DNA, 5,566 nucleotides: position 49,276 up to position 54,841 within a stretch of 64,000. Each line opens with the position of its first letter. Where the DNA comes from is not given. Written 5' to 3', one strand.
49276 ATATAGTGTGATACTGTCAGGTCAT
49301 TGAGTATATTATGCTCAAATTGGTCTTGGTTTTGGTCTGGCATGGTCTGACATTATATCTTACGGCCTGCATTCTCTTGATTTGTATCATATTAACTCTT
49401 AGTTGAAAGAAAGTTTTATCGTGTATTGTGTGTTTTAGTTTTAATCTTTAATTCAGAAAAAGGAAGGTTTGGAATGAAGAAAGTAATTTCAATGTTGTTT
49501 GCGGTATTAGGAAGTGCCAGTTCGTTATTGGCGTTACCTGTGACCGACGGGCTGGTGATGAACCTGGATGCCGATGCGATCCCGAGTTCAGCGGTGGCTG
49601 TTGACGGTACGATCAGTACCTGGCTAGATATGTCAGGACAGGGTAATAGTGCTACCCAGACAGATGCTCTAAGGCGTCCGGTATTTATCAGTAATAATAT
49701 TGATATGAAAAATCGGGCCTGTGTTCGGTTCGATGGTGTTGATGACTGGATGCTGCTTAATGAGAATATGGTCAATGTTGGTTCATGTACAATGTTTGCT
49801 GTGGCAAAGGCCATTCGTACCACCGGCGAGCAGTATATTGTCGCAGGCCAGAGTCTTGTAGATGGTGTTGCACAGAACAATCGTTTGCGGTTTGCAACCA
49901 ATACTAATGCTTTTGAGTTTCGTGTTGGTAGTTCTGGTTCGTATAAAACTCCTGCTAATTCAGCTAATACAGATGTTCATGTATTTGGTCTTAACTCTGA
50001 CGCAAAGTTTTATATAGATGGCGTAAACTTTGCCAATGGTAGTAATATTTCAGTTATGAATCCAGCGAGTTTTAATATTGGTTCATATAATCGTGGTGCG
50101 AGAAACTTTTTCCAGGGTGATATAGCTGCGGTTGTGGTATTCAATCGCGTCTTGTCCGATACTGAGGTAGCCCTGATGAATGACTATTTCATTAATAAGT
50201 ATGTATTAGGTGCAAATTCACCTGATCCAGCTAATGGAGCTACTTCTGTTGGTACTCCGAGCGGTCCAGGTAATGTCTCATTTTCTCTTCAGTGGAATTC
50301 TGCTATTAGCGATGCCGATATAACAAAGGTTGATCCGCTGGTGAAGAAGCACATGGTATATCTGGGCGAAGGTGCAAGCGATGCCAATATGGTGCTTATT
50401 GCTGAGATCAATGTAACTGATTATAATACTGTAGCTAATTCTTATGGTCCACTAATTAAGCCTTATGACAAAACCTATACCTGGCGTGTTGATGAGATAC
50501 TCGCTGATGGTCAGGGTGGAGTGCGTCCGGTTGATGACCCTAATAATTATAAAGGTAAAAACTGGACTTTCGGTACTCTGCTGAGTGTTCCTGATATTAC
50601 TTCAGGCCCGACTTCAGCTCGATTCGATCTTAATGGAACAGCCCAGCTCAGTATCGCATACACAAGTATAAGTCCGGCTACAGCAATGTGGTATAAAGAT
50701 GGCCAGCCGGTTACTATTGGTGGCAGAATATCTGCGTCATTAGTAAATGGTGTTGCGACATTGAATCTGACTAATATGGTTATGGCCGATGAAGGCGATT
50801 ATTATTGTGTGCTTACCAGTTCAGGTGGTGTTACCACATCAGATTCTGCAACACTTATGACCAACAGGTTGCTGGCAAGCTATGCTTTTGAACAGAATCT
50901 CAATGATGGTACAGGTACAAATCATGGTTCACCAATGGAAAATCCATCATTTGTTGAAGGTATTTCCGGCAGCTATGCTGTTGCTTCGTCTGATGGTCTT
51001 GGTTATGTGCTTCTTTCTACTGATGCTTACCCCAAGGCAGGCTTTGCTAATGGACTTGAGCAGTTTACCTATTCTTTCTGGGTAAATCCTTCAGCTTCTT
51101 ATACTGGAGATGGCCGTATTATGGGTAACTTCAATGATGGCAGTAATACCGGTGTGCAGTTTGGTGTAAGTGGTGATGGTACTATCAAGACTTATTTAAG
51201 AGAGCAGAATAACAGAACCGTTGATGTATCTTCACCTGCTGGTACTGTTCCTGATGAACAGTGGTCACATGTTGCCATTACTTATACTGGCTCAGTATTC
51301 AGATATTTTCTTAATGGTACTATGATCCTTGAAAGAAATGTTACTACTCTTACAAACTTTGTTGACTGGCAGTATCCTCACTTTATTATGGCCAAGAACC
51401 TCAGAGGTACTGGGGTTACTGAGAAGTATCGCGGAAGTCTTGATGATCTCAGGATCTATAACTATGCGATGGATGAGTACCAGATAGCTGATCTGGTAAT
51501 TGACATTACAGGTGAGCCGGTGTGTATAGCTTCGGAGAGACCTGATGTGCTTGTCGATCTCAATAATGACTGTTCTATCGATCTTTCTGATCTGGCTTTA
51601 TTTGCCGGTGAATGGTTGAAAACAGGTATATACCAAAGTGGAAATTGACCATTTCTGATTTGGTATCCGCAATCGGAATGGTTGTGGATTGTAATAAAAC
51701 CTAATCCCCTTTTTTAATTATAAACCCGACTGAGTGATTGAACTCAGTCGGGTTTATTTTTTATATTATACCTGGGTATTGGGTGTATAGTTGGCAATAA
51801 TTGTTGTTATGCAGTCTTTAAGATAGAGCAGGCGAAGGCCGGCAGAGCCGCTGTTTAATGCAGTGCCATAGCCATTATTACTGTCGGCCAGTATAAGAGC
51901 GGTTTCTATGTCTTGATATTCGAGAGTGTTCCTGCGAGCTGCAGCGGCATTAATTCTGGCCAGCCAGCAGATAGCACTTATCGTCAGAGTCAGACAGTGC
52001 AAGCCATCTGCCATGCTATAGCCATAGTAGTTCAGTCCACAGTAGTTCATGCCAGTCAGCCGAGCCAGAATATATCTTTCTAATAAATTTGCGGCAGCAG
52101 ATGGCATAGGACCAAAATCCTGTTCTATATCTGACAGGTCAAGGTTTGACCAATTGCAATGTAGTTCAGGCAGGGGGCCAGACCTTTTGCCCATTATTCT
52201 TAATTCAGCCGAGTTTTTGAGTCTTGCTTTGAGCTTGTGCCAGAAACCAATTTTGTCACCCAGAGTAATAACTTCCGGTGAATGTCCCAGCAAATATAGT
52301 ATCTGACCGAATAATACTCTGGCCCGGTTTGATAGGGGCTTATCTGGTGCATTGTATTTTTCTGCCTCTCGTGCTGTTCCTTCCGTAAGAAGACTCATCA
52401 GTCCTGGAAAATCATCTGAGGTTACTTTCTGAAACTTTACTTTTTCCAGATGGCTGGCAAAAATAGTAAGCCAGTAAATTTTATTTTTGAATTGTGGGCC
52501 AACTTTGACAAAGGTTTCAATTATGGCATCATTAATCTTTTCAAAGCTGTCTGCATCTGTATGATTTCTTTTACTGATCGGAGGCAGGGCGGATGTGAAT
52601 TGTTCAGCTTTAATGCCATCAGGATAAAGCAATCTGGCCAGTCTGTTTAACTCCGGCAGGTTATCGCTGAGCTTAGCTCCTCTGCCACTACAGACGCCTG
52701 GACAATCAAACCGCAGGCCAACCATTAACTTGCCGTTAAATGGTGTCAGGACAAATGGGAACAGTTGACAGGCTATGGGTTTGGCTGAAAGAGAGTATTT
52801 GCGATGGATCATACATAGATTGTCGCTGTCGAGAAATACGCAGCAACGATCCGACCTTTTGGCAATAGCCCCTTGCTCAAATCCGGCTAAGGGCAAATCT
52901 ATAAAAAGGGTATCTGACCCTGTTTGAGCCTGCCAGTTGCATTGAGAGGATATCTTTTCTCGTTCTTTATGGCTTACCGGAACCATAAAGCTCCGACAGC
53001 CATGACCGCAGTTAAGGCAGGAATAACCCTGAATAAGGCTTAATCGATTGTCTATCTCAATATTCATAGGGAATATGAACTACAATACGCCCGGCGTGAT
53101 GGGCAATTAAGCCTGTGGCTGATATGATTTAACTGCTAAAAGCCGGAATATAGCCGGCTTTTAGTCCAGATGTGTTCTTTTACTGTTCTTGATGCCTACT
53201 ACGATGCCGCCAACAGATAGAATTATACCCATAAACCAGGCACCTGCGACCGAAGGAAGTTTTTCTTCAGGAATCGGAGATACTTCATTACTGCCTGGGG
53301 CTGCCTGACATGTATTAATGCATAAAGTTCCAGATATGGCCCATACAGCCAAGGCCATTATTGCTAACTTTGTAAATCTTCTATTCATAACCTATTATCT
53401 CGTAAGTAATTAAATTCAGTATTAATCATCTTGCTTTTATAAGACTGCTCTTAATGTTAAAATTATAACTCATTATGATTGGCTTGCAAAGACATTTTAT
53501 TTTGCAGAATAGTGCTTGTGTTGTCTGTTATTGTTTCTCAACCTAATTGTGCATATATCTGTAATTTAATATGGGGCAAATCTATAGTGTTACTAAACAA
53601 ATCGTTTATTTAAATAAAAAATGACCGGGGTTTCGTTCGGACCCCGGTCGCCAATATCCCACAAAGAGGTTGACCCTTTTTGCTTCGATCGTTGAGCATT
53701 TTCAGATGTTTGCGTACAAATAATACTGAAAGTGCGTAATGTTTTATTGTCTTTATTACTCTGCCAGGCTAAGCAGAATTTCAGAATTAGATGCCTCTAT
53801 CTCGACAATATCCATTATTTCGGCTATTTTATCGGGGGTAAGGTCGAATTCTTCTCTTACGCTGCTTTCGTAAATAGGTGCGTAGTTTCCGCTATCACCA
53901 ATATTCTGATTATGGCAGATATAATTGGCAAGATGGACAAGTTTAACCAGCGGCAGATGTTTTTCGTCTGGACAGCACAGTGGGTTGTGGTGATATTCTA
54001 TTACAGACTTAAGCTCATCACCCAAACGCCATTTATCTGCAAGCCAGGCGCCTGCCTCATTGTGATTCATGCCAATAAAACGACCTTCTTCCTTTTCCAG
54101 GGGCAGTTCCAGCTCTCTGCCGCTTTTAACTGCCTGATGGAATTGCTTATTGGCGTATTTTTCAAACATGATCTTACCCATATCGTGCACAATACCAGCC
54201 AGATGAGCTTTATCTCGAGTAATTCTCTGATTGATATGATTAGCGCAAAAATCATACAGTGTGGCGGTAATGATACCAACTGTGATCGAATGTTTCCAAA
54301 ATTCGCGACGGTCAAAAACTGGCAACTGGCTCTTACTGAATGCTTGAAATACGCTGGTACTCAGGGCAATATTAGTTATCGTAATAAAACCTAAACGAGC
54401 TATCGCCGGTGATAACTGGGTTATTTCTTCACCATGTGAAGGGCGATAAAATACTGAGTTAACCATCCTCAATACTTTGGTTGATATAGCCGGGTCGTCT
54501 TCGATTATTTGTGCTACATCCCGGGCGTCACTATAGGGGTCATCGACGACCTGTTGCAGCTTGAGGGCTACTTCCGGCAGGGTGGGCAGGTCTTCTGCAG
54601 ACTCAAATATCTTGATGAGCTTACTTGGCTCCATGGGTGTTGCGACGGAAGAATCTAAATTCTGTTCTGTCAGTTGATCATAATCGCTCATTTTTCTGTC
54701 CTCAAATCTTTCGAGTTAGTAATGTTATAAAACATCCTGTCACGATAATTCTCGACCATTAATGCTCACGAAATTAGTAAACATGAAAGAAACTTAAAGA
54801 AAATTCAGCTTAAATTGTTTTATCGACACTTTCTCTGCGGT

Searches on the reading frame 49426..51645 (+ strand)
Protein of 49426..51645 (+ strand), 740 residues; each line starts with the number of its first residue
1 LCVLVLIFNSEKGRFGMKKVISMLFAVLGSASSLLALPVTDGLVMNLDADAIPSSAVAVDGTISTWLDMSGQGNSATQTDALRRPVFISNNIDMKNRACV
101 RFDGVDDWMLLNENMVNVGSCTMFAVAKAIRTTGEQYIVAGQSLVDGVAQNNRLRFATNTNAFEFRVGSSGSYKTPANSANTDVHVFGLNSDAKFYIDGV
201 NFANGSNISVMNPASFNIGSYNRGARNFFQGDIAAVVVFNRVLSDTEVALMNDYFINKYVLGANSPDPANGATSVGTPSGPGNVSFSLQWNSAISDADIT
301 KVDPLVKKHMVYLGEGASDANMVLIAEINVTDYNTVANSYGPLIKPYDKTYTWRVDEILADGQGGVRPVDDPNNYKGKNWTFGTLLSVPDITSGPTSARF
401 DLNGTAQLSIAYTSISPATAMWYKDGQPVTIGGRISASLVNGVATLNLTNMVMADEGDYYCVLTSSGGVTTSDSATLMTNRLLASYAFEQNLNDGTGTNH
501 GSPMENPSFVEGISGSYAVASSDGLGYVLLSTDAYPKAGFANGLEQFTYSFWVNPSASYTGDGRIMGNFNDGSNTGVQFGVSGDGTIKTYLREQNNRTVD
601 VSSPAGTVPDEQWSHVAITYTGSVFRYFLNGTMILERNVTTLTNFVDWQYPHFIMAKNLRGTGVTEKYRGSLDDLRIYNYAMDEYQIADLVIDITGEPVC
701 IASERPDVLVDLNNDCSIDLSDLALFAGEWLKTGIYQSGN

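Call 8: search_protein_families(library=pfam, proteins=[window:49426-51645:+], max_evalue=0.1)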
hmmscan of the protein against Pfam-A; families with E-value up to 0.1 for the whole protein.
window:49426-51645:+ (740 aa): 11 families
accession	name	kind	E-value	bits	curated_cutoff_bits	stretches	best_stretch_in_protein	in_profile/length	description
PF13385.13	Laminin_G_3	-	3e-32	112.3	27.6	2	544-688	16-151/151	Concanavalin A-like lectin/glucanases superfamily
PF07679.22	I-set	-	7.4e-08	32.8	23.7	1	389-472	1-84/90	Immunoglobulin I-set domain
PF13927.12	Ig_3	-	2.6e-07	31.5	30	1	389-463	2-76/78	Immunoglobulin domain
PF07686.23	V-set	-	0.00027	21.5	26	1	423-471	50-100/109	Immunoglobulin V-set domain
PF21340.4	Polysacc_lyase-like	-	0.0056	16.5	27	0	146-234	121-205/209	Cip1-like, core domain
PF00047.31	ig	-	0.0081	16.9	21.8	1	439-472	46-79/81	Immunoglobulin domain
PF02973.23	Sialidase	-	0.015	15.2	26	0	192-249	118-182/189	Sialidase, N-terminal domain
PF06439.18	3keto-disac_hyd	-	0.022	15.3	26.8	1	598-641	115-155/187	3-keto-disaccharide hydrolase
PF20407.5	DUF1583_N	-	0.032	14.5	22.9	1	574-641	48-119/150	Domain of unknown function (DUF1583_N)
PF13895.12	Ig_2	-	0.033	14.9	27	1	417-478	28-78/79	Immunoglobulin domain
PF02210.31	Laminin_G_2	-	0.08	13.9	22.9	0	577-677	21-123/126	Laminin G domain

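Call 15: search_protein_families(library=ncbifam, proteins=[window:49426-51645:+], max_evalue=0.01)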
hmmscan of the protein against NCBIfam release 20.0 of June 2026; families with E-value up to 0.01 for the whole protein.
window:49426-51645:+ (740 aa): 1 family
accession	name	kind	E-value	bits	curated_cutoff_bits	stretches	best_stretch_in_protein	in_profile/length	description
NF052521.1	TafC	equivalog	3.1e-08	33.1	410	1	545-690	216-359/373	TafC family fimbrial protein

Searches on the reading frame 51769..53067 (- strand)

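Call 63: search_protein_families(library=pfam, proteins=[window:51769-53067:-], max_evalue=0.001)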
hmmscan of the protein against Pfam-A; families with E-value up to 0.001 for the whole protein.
window:51769-53067:- (433 aa): 1 family
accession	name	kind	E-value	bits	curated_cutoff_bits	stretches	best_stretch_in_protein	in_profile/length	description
PF03692.20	CxxCxxCC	-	3.6e-05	24.8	23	1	17-106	2-72/85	Putative zinc- or iron-chelating domain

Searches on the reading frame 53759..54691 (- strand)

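Call 63: search_protein_families(library=pfam, proteins=[window:53759-54691:-], max_evalue=0.001)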
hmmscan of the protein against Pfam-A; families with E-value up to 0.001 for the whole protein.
window:53759-54691:- (311 aa): 2 families
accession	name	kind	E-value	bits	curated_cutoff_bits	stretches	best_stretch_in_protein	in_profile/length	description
PF08668.18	HDOD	-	4.1e-50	170.5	22.9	1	35-237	1-196/196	HDOD domain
PF01966.28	HD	-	4.1e-07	30.7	22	1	132-238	2-89/116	HD domain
